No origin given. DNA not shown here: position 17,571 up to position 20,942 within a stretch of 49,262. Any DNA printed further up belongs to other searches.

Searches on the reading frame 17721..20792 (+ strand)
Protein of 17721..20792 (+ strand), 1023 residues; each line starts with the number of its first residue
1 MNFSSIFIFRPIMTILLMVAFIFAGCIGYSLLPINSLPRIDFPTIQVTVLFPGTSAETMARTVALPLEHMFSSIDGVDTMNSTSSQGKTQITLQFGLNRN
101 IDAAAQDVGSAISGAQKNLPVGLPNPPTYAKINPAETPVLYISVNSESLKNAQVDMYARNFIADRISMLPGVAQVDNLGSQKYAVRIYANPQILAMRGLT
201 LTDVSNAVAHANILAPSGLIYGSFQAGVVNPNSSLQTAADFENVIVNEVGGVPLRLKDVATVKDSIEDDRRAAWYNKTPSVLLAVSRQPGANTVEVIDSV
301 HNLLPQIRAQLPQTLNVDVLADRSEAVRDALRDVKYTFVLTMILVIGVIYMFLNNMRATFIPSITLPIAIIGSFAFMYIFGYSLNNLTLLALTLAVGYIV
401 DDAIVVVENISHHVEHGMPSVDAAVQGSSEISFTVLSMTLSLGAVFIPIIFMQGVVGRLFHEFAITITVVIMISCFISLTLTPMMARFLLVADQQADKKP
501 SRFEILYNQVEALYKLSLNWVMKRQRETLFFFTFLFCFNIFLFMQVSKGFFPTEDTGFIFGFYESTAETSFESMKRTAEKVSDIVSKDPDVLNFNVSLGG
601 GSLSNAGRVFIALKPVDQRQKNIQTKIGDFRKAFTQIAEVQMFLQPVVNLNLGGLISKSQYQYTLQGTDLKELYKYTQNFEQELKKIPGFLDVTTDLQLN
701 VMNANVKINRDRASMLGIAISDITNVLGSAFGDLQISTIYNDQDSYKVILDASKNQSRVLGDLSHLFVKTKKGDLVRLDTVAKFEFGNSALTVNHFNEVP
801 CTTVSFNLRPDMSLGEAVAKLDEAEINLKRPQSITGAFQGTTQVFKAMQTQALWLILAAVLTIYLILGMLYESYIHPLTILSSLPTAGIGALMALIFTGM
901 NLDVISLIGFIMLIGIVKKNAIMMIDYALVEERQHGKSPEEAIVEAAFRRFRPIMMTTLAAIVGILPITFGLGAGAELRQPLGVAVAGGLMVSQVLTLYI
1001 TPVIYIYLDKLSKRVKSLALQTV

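Call 58: search_protein_families(library=pfam, proteins=[window:17721-20792:+], max_evalue=0.00001)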
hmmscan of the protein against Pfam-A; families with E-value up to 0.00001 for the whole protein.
window:17721-20792:+ (1023 aa): 1 family
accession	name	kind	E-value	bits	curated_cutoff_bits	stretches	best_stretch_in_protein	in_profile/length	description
PF00873.25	ACR_tran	-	1.5e-296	986.7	28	1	4-1008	2-1020/1021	AcrB/AcrD/AcrF family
